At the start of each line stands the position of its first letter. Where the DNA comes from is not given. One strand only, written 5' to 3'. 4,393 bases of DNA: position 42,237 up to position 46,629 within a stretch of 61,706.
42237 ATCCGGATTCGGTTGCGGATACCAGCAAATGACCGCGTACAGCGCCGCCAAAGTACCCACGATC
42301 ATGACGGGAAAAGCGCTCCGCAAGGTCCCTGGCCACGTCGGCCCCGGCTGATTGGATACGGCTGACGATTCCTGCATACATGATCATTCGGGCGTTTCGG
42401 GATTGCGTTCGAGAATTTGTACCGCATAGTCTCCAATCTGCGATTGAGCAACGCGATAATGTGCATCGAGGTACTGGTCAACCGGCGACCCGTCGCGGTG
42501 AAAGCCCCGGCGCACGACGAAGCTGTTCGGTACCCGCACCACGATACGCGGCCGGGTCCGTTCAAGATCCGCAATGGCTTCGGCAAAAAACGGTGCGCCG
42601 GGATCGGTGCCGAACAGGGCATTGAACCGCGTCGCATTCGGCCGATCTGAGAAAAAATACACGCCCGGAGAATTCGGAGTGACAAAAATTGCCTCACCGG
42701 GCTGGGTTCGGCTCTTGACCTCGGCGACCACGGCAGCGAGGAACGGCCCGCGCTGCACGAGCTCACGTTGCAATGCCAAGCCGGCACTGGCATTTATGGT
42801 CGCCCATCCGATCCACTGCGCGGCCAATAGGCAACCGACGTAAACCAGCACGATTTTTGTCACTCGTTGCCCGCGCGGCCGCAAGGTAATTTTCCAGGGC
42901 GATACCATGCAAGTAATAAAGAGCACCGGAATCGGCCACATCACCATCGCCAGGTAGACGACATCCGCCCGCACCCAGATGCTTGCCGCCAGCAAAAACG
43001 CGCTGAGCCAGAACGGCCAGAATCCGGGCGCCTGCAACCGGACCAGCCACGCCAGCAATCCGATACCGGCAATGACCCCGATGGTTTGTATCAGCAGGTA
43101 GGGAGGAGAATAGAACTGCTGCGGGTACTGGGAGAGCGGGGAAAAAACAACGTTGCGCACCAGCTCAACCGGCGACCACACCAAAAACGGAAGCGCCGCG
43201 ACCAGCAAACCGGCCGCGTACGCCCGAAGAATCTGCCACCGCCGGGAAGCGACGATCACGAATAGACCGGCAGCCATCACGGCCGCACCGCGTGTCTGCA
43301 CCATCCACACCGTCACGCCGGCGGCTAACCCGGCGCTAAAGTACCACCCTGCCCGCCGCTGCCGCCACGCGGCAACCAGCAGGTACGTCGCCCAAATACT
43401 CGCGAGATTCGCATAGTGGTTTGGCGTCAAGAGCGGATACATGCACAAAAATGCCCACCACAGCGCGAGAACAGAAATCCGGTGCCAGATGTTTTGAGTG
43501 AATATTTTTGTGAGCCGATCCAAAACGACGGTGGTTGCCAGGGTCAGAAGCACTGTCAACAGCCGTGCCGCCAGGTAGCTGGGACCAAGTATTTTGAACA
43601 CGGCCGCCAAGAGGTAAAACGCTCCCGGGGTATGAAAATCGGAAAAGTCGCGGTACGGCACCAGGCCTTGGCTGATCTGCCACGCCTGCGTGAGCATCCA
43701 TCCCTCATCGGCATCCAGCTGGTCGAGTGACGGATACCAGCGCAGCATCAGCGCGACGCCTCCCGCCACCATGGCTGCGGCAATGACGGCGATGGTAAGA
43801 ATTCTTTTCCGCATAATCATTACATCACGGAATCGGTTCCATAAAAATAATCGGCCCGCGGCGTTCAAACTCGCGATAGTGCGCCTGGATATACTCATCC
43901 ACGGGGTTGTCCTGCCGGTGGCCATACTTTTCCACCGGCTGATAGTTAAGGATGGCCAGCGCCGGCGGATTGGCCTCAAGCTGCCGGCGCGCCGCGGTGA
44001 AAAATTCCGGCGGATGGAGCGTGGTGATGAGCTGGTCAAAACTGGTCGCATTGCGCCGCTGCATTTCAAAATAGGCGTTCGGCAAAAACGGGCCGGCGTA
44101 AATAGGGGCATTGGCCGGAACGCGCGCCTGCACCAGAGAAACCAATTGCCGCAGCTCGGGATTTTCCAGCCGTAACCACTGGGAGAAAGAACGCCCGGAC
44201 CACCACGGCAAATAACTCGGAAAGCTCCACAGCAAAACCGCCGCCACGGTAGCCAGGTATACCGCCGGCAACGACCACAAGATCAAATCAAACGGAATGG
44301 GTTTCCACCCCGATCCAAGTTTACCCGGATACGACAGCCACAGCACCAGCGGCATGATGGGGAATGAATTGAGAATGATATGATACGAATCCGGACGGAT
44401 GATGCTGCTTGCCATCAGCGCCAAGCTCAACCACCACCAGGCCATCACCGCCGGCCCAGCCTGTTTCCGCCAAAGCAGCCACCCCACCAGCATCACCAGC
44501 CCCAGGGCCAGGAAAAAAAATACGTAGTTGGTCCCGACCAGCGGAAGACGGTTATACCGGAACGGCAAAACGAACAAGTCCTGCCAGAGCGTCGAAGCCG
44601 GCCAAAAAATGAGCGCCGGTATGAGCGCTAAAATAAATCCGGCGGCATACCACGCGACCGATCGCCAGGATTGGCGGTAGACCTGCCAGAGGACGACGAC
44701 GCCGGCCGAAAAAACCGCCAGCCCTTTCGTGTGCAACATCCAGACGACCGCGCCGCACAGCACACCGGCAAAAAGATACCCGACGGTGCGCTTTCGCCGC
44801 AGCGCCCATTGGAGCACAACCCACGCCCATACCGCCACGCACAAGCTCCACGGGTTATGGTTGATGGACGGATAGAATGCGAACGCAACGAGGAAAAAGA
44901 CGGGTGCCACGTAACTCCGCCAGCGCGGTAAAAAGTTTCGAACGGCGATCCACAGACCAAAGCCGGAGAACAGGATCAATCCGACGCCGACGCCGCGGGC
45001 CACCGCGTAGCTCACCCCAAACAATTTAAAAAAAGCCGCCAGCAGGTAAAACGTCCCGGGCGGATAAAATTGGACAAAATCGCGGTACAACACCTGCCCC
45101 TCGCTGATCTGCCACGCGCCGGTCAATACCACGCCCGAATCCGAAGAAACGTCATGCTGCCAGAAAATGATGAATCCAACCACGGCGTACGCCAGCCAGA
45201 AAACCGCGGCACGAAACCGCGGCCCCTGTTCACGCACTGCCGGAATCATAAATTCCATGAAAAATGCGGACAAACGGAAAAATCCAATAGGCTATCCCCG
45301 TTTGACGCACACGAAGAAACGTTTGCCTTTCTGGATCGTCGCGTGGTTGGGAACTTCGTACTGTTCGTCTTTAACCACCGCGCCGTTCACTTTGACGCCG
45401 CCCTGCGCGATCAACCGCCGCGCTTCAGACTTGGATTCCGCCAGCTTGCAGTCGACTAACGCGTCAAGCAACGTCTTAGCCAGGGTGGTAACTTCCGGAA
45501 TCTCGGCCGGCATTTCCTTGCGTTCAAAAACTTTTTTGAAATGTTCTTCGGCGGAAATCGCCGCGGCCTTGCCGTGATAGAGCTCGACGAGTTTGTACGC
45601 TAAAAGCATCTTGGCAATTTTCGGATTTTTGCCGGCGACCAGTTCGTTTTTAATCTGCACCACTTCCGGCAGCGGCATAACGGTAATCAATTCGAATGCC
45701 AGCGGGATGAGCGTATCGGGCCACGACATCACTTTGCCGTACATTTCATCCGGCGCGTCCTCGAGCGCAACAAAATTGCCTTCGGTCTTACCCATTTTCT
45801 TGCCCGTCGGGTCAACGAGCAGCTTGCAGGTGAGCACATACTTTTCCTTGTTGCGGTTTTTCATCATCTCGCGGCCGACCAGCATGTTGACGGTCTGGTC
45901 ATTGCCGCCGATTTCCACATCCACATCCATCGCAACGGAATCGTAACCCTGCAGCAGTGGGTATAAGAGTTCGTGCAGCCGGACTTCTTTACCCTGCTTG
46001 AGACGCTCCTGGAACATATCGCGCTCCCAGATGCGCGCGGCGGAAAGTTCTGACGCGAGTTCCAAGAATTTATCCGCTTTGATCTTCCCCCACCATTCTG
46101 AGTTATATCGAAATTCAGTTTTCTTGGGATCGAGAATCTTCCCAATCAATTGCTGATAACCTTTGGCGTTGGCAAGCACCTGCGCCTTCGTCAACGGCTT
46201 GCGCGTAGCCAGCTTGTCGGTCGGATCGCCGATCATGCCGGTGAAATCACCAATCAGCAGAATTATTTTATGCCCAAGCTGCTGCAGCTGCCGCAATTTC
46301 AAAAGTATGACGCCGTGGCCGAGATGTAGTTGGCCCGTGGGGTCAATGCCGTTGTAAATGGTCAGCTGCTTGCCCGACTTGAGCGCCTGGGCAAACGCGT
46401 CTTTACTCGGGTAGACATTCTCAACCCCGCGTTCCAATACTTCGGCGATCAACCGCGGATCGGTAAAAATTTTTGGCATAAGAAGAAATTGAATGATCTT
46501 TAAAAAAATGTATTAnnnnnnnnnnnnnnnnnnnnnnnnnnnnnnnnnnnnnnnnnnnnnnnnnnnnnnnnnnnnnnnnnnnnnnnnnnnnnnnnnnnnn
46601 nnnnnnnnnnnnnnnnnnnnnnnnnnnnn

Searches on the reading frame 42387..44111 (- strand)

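Call 26: search_protein_families(library=pfam, proteins=[window:42387-44111:-], max_evalue=0.001)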
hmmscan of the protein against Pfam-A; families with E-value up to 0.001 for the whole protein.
window:42387-44111:- (575 aa): 1 family
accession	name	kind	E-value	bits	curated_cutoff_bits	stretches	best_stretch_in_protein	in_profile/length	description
PF13231.12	PMT_2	-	1.1e-09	39.1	26.1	1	160-312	2-154/160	Dolichyl-phosphate-mannose-protein mannosyltransferase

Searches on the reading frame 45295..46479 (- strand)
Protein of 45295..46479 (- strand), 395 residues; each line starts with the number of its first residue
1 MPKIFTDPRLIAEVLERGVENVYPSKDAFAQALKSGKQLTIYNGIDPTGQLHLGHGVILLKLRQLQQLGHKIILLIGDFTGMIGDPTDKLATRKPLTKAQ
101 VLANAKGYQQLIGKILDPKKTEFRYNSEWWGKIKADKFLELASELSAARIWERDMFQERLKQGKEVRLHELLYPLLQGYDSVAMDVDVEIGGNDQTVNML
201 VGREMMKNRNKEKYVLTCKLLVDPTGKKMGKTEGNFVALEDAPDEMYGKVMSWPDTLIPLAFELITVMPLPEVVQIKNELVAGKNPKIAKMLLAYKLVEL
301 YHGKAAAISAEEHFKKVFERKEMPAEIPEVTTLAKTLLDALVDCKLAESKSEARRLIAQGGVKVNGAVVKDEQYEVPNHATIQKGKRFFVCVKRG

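Call 26: search_protein_families(library=pfam, proteins=[window:45295-46479:-], max_evalue=0.001)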
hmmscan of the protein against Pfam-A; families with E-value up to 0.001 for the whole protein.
window:45295-46479:- (395 aa): 3 families
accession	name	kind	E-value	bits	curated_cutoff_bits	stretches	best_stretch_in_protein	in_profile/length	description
PF00579.31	tRNA-synt_1b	-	2.9e-72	243.9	21.1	1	36-319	3-292/292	tRNA synthetases class I (W and Y)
PF22421.1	SYY_C-terminal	-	3.1e-11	43.4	27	1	326-395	8-76/83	Tyrosine--tRNA ligase SYY-like C-terminal domain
PF01479.30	S4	-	8.8e-11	41.8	22.8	1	341-378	7-44/48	S4 domain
